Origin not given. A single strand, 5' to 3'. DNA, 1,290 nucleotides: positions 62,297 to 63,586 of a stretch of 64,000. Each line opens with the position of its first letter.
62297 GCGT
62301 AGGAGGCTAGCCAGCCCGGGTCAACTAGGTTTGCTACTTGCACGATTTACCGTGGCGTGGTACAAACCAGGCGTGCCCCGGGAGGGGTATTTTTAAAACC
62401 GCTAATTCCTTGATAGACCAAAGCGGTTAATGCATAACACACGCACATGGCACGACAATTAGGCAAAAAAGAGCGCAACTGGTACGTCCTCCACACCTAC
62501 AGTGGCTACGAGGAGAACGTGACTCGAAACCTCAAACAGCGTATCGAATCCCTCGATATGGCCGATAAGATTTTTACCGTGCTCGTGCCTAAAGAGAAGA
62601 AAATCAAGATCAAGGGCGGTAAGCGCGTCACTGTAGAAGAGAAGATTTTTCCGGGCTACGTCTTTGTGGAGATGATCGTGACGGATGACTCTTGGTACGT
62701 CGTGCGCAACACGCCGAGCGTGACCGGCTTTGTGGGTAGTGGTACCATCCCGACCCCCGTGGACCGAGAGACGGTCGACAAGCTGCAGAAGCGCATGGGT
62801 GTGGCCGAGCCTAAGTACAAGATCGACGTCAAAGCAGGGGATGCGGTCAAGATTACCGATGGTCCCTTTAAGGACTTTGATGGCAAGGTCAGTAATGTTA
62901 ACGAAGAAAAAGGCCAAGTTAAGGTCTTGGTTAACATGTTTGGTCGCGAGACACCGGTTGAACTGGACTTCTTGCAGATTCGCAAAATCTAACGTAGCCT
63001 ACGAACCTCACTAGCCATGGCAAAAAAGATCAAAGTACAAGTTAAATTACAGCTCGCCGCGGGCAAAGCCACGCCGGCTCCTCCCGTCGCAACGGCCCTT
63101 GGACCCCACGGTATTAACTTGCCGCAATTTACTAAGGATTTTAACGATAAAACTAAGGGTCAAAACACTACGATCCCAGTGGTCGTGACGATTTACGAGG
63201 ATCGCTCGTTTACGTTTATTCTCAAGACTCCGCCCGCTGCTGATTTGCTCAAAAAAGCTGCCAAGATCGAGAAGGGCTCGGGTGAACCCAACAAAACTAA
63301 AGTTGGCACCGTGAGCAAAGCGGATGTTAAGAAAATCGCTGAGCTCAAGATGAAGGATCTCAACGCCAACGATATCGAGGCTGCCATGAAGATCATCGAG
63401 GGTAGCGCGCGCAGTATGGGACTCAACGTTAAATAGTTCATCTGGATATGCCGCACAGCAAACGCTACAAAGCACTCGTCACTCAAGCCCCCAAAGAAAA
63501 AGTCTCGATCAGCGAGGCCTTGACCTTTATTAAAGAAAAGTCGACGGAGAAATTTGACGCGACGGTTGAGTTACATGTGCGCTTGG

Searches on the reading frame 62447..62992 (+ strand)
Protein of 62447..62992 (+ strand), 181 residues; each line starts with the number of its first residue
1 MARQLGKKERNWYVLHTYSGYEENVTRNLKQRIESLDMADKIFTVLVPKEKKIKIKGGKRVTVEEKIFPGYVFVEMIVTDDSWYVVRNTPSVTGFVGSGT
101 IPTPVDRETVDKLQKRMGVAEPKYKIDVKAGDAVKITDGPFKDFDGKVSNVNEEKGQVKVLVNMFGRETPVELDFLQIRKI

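Call 38: search_protein_families(library=pfam, proteins=[window:62447-62992:+], max_evalue=0.01)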
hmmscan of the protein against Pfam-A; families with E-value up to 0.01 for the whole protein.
window:62447-62992:+ (181 aa): 4 families
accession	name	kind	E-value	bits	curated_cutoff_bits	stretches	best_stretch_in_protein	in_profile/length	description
PF02357.24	NusG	-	4.4e-30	104.5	22.2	1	11-113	2-92/93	Transcription termination factor nusG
PF00467.35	KOW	-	5.2e-07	29.7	22.3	1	131-162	2-31/32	KOW motif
PF23284.2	KOW2_Spt5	-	0.00039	20.6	28.9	1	131-180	2-49/50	Transcription elongation factor SPT5, second KOW domain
PF23291.1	KOW4_SPT5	-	0.005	17.2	27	0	127-151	8-32/55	Transcription elongation factor SPT5, fourth KOW domain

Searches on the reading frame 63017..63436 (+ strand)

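Call 38: search_protein_families(library=pfam, proteins=[window:63017-63436:+], max_evalue=0.01)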
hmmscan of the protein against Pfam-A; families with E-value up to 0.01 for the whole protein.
window:63017-63436:+ (139 aa): 3 families
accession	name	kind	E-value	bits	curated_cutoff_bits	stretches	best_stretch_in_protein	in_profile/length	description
PF00298.24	Ribosomal_L11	-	3.8e-30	104.5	21.4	1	70-138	1-69/69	Ribosomal protein L11, RNA binding domain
PF03946.19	Ribosomal_L11_N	-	3.1e-24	84.9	32.9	1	9-65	1-58/58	Ribosomal protein L11, N-terminal domain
PF03744.18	BioW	-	0.0043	17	25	1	75-136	31-92/239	6-carboxyhexanoate--CoA ligase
